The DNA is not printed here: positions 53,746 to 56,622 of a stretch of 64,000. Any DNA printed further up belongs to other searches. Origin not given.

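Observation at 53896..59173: Both GRE paralogs carry non-canonical catalytic loops: Cys-Val-Asp thiyl loop and Lys-Val-Gly-Gly-Tyr glycyl loop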

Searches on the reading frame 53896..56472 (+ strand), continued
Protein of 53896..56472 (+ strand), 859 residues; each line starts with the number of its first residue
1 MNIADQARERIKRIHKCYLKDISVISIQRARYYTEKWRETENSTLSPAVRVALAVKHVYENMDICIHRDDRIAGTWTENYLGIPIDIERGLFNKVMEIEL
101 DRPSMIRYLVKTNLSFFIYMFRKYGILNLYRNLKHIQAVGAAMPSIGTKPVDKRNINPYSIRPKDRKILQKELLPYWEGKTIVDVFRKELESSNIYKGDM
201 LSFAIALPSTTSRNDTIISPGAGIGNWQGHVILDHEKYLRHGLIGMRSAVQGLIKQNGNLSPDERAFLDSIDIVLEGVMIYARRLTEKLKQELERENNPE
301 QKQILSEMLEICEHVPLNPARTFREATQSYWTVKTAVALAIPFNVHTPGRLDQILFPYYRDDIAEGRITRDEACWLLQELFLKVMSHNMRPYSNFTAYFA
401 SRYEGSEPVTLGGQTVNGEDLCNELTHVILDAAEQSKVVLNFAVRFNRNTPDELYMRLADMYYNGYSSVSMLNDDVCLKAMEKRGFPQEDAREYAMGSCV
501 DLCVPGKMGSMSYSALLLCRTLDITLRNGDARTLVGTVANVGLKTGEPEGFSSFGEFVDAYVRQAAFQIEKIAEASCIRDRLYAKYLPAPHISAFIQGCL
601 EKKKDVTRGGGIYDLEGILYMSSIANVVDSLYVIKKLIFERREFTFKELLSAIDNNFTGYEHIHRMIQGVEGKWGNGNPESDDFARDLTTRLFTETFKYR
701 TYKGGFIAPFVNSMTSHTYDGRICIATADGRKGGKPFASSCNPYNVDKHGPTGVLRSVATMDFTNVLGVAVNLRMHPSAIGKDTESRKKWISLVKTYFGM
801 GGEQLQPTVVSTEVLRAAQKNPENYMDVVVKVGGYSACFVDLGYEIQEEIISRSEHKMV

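Call 38: search_protein_families(library=ncbifam, proteins=[L009:12693-13901:+, L009:13934-15421:+, L009:15447-16145:+, L009:16250-17641:+, L004:8386-9882:+, L004:7744-8367:+, L004:5939-6868:+, L004:5341-5913:+, L004:2783-4330:+, L004:6858-7724:+], max_evalue=0.00001)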
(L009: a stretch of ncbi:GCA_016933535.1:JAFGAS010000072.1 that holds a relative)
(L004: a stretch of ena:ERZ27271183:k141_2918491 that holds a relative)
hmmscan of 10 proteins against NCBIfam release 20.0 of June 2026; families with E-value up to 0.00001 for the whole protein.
L009:12693-13901:+ (403 aa): 16 families
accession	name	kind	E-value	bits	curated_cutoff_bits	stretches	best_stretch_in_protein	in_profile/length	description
NF041833.1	Fe_ADH_ErcA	equivalog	1.2e-57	195.8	550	1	10-379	8-354/382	alcohol dehydrogenase-like regulatory protein ErcA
NF053866.1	CholDhdGbsBBac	equivalog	2.7e-55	187.6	550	1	12-382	17-366/392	choline dehydrogenase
TIGR02638.1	lactal_redase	equivalog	5.2e-55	186.8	523.15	1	14-299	11-290/379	lactaldehyde reductase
NF007911.0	PRK10624.1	equivalog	2.1e-52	178.4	537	1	15-379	13-354/382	lactaldehyde reductase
NF010378.0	PRK13805.1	equivalog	2.3e-52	177.9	951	1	13-363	465-815/872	bifunctional acetaldehyde-CoA/alcohol dehydrogenase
NF058672.1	4HyButDHCUPNE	equivalog_domain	3.3e-50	171.4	500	1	10-295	7-285/378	4-hydroxybutyrate dehydrogenase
NF011998.0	PRK15454.1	equivalog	8.3e-47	159.8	556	1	6-298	23-307/395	ethanolamine utilization ethanol dehydrogenase EutG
NF050025.1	SulfAcetaldRedSarD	equivalog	7.5e-45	153.4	700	1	5-293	3-283/385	sulfoacetaldehyde reductase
TIGR03405.1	Phn_Fe-ADH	equivalog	1.4e-44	152.3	423.7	1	13-304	7-291/355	iron-containing alcohol dehydrogenase PsrA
NF007363.0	PRK09860.1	equivalog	6.8e-37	127.5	581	1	11-297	9-287/383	L-threonine dehydrogenase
TIGR04266.1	NDMA_methanol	equivalog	6.7e-29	100.9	625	1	7-291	13-293/420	NDMA-dependent methanol dehydrogenase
NF011717.0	PRK15138.1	equivalog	1.2e-25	90.4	645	1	5-268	4-260/387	alcohol dehydrogenase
NF041822.1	daptide_DH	equivalog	2.4e-18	66.1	300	1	53-235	21-203/363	daptide-type RiPP biosynthesis dehydogenase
NF006941.0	PRK09423.1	subfamily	7.5e-13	48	336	1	7-110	5-106/367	glycerol dehydrogenase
NF053832.1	GlycoaldRedHalo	equivalog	1.4e-09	37.6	550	1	6-109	4-105/363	glycolaldehyde reductase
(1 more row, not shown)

L009:13934-15421:+ (496 aa): 12 families
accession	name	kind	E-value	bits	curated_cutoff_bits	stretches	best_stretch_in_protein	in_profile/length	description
TIGR01312.1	XylB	equivalog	5.8e-101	338.4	380.25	1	5-487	2-481/481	xylulokinase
NF011601.0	PRK15027.1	equivalog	3.8e-64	216.8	912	1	1-490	1-480/484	xylulokinase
TIGR01314.1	gntK_FGGY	equivalog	8.4e-58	196.1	648.55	1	2-494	1-498/505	gluconokinase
NF008187.0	PRK10939.1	equivalog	1.1e-50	172.7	528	1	2-491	5-505/521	autoinducer-2 kinase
TIGR01311.1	glycerol_kin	equivalog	4.6e-40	137.4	590.35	1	2-481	2-489/496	glycerol kinase GlpK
NF003154.0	PRK04123.1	equivalog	7.8e-39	133.8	428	2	320-489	367-537/554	ribulokinase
NF000756.0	PRK00047.1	subfamily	2e-36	125.3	498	1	2-481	6-490/502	glycerol kinase GlpK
TIGR01315.1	5C_CHO_kinase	subfamily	1.8e-35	122.7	408.7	2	4-252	3-265/541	FGGY family pentulose kinase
TIGR02628.1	fuculo_kin_coli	equivalog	2.3e-33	115.9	470.9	1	3-453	3-452/465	L-fuculokinase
TIGR01234.1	L-ribulokinase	equivalog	2.7e-32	112.3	583.25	2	342-486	382-527/536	ribulokinase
TIGR02627.1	rhamnulo_kin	equivalog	5.5e-12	45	527.95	1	139-225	135-221/454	rhamnulokinase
NF007925.0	PRK10640.1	equivalog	3.9e-08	32.2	639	0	362-433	361-432/489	rhamnulokinase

L009:15447-16145:+ (233 aa): 1 family
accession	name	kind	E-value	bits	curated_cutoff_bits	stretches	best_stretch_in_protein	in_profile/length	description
TIGR00126.1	deoC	equivalog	1.8e-55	187.6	117.3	1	8-218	2-209/211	deoxyribose-phosphate aldolase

L009:16250-17641:+ (464 aa): 6 families
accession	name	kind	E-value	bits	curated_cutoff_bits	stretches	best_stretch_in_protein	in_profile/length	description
TIGR00792.1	gph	subfamily_domain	1.9e-109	366.3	231.35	1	25-459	1-437/437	glycoside-pentoside-hexuronide (GPH):cation symporter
NF007237.0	PRK09669.1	subfamily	4.1e-83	279.5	610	1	18-462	4-448/461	putative symporter YagG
NF007353.0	PRK09848.1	equivalog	1.8e-78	264.4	528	1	19-462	4-447/457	glucuronide transporter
NF007749.0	PRK10429.1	equivalog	2.5e-75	254.1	456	1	19-459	2-450/473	melibiose:sodium transporter MelB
NF008526.0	PRK11462.1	equivalog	1.3e-61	208.8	836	1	19-459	5-445/460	glycoside-pentoside-hexuronide family transporter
TIGR01301.1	GPH_sucrose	subfamily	1.2e-06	27.7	511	1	44-179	24-170/476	sucrose/proton symporter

L004:8386-9882:+ (499 aa): 12 families
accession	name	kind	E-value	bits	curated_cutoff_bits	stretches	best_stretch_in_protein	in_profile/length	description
TIGR01312.1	XylB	equivalog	1.1e-104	350.7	380.25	1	9-491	2-480/481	xylulokinase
NF011601.0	PRK15027.1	equivalog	8.4e-66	222.3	912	1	8-495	3-480/484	xylulokinase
TIGR01314.1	gntK_FGGY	equivalog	3.6e-57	194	648.55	1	7-484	2-483/505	gluconokinase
NF008187.0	PRK10939.1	equivalog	5.4e-53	180.4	528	1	6-493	5-502/521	autoinducer-2 kinase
TIGR01311.1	glycerol_kin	equivalog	5.8e-47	160.1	590.35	1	7-483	3-486/496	glycerol kinase GlpK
NF000756.0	PRK00047.1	subfamily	4.4e-43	147.3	498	1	7-477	7-482/502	glycerol kinase GlpK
TIGR02628.1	fuculo_kin_coli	equivalog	5.2e-40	137.8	470.9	1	7-460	3-455/465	L-fuculokinase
TIGR01315.1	5C_CHO_kinase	subfamily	2.1e-32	112.6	408.7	2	8-251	3-262/541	FGGY family pentulose kinase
NF003154.0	PRK04123.1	equivalog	2.3e-31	109.1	428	1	8-493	7-536/554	ribulokinase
TIGR01234.1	L-ribulokinase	equivalog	7.1e-19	68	583.25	1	10-491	6-527/536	ribulokinase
TIGR02627.1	rhamnulo_kin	equivalog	9.7e-18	64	527.95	1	36-438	27-426/454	rhamnulokinase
NF007925.0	PRK10640.1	equivalog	3.9e-15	55.2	639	2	6-283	5-276/489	rhamnulokinase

L004:7744-8367:+ (208 aa): 8 families
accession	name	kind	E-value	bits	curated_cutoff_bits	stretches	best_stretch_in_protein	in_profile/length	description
NF004325.0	PRK05718.1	subfamily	1.1e-80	270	241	1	4-207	9-212/213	keto-hydroxyglutarate-aldolase/keto-deoxy-phosphogluconate aldolase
TIGR01182.1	eda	subfamily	3.3e-75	251.9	156.05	1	5-205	3-203/204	bifunctional 4-hydroxy-2-oxoglutarate aldolase/2-dehydro-3-deoxy-phosphogluconate aldolase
NF004673.0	PRK06015.1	equivalog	2.3e-54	184.4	320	1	8-204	13-209/212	2-dehydro-3-deoxy-phosphogluconate aldolase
NF041633.1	trifunc_aldol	exception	1.7e-50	172.1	700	1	3-207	2-218/580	KHG/KDPG aldolase/sugar kinase fusion protein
NF005673.0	PRK07455.1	equivalog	4.9e-36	123.9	232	1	4-203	7-206/213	bifunctional 4-hydroxy-2-oxoglutarate aldolase/2-dehydro-3-deoxy-phosphogluconate aldolase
NF005119.0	PRK06552.1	subfamily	1.7e-35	122.4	238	1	2-201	5-204/213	bifunctional 2-keto-4-hydroxyglutarate aldolase/2-keto-3-deoxy-6-phosphogluconate aldolase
NF005499.0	PRK07114.1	equivalog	1.9e-33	116.1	275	1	1-207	7-218/223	bifunctional 4-hydroxy-2-oxoglutarate aldolase/2-dehydro-3-deoxy-phosphogluconate aldolase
NF006600.0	PRK09140.1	subfamily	9.5e-26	90.4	207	1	22-172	23-174/210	2-dehydro-3-deoxy-6-phosphogalactonate aldolase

L004:5939-6868:+ (310 aa): 22 families
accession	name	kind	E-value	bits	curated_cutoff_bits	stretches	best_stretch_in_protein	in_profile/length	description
TIGR01327.1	PGDH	equivalog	7e-70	236.3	454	1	58-304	50-301/525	phosphoglycerate dehydrogenase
NF008759.0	PRK11790.1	equivalog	8.6e-51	172.9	404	1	58-291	64-304/410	phosphoglycerate dehydrogenase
NF009714.1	PRK13243.1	equivalog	1.1e-48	166.3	455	1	41-301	37-310/332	glyoxylate reductase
NF005069.0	PRK06487.1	equivalog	6.4e-42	143.7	448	1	59-300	58-307/320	2-hydroxyacid dehydrogenase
NF006263.0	PRK08410.1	equivalog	2.3e-41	142.2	389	1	60-301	53-304/311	D-2-hydroxyacid dehydrogenase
NF005387.0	PRK06932.1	equivalog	1e-40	139.7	492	1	61-300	56-306/314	2-hydroxyacid dehydrogenase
NF000492.1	vanH_gen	exception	3e-38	131.6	540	1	55-301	49-308/312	D-lactate dehydrogenase VanH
NF005750.0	PRK07574.1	equivalog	1.7e-37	129.4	329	1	61-301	105-353/386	NAD-dependent formate dehydrogenase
NF005027.0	PRK06436.1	equivalog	2.2e-35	122.3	261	1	67-301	46-277/303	2-hydroxyacid dehydrogenase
NF001309.0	PRK00257.1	equivalog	6.9e-35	120.7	434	1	59-307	48-281/379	4-phosphoerythronate dehydrogenase PdxB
NF011938.0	PRK15409.1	equivalog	3.7e-34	118.2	492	1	53-309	49-314/324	glyoxylate/hydroxypyruvate reductase GhrB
NF006374.0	PRK08605.1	subfamily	8.5e-31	107.2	356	1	57-304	54-322/332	D-lactate dehydrogenase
NF000371.1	vanH_Agroup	exception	3.8e-30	105.2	700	1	64-301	63-313/322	VanH-A/VanH-Pt family D-lactate dehydrogenase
NF009127.0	PRK12480.1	equivalog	1.6e-28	99.7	579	1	70-304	69-320/330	D-lactate dehydrogenase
NF000004.1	vanH-D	exception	1.8e-28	99.6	550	1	56-263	56-262/323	D-lactate dehydrogenase VanH-D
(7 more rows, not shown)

L004:5341-5913:+ (191 aa): 0 families

L004:2783-4330:+ (516 aa): 37 families (the best 25 are shown)
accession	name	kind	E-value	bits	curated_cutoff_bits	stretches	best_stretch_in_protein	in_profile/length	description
TIGR02734.1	crtI_fam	subfamily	2e-36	125.7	238.1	2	228-507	212-496/504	phytoene desaturase family protein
NF058655.1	CrtID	equivalog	1.3e-27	96.8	640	2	228-492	214-474/478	bifunctional phytoene desaturase/3,4-desaturase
TIGR02730.1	carot_isom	equivalog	1.4e-25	90.1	586.9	1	4-479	4-468/493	carotenoid isomerase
TIGR02733.1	desat_CrtD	equivalog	7.5e-23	81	549.7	2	2-75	3-76/492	C-3',4' desaturase CrtD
NF005560.0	PRK07233.1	equivalog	1.1e-20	73.9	252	2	1-50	1-50/435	hypothetical protein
NF045637.1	carotdesatCrtDProt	equivalog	1e-19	70.5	580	2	228-500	216-483/485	1-hydroxycarotenoid 3,4-desaturase CrtD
NF045689.1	BCarotKetCrtO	equivalog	2.1e-16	59.6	1000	1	222-505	231-541/563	beta-carotene ketolase CrtO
NF042421.1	hydcarot_desat_CrtD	equivalog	2.5e-16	59.2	500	1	2-499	3-483/487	1-hydroxycarotenoid 3,4-desaturase CrtD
NF005547.0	PRK07208.1-3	equivalog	1.1e-14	54.1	380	1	2-52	6-56/465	hypothetical protein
NF005548.0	PRK07208.1-4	equivalog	2.7e-13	49.4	389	1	2-52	5-55/488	hypothetical protein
TIGR03467.1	HpnE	equivalog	3.6e-11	43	283.05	1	3-53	1-53/430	hydroxysqualene dehydroxylase HpnE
NF005545.0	PRK07208.1-1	equivalog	4.1e-11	41.9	451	1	2-52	9-60/504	hypothetical protein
NF005546.0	PRK07208.1-2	equivalog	5.2e-11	41.8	418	0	2-52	6-57/527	hypothetical protein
TIGR02731.1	phytoene_desat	equivalog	3.3e-09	36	569.4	0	2-78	1-76/453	15-cis-phytoene desaturase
NF005243.0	PRK06753.1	equivalog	5.2e-09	35.5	365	1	1-42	1-42/374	hypothetical protein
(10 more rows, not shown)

L004:6858-7724:+ (289 aa): 2 families
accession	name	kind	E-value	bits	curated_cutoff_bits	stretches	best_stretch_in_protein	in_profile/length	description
NF001911.0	PRK00685.1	equivalog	1.9e-14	53.7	144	1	29-214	2-169/228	metal-dependent hydrolase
NF008688.0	PRK11709.1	equivalog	4.6e-13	48.8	306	1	64-266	90-300/355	L-ascorbate 6-phosphate lactonase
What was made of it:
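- The KDPG aldolase passes the eda cut-off (call 38). The Fe-ADH neighbours have weak lactaldehyde-reductase similarity, below cut-off (call 38).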

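Call 42: find_related_loci(query=A1, collection=metagenome_contigs, flank=10000)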
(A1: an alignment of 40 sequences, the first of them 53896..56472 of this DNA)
Query A1 (859 aa) in metagenome_contigs; peptide patterns used: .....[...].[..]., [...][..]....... (x = any residue, [..] = any of these).
600 stretches matched a pattern (row limit reached: there are more); 414 encode a relative of the query (tblastn E <= 1e-3); the best 80 are kept; 79 distinct loci.
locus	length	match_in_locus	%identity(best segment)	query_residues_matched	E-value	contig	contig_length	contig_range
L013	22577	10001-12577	90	1-859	0e+0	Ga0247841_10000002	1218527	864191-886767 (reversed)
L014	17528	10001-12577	81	1-859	0e+0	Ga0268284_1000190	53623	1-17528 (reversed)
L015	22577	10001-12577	81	1-859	0e+0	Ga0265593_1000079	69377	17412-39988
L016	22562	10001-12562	67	5-859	0e+0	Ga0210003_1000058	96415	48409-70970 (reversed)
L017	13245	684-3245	65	6-859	0e+0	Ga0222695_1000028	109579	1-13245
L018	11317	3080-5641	66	5-859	0e+0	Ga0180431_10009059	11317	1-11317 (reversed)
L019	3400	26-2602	66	1-859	0e+0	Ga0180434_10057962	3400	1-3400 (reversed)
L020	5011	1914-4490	66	1-859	0e+0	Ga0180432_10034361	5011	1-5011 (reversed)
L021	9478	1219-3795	66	1-859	0e+0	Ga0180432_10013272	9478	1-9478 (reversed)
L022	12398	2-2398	70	58-856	0e+0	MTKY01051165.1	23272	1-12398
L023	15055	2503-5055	64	7-859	0e+0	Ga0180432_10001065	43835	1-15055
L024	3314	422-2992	62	1-857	0e+0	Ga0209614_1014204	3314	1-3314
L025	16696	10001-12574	63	1-859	0e+0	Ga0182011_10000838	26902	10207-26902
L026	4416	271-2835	61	1-856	0e+0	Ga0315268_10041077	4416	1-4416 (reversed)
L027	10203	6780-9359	61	1-859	0e+0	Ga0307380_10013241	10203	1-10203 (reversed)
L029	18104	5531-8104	61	2-859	0e+0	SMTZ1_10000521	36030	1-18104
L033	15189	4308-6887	60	1-859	0e+0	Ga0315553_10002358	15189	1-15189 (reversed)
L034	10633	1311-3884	59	1-858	0e+0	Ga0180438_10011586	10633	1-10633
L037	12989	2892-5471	57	1-859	0e+0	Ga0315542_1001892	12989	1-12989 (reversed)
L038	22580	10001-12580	57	1-859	0e+0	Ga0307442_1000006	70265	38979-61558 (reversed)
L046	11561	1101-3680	58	1-859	0e+0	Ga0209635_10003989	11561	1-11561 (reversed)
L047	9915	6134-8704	57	1-856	0e+0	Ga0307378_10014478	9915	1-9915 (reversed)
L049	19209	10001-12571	58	1-856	0e+0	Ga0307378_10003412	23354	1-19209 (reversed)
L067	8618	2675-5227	52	7-857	0e+0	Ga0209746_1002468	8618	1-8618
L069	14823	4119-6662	50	9-856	0e+0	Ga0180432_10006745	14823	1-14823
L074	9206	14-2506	52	25-856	0e+0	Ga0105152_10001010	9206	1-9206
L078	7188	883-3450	50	2-857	0e+0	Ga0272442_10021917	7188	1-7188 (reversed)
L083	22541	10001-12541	50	10-856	0e+0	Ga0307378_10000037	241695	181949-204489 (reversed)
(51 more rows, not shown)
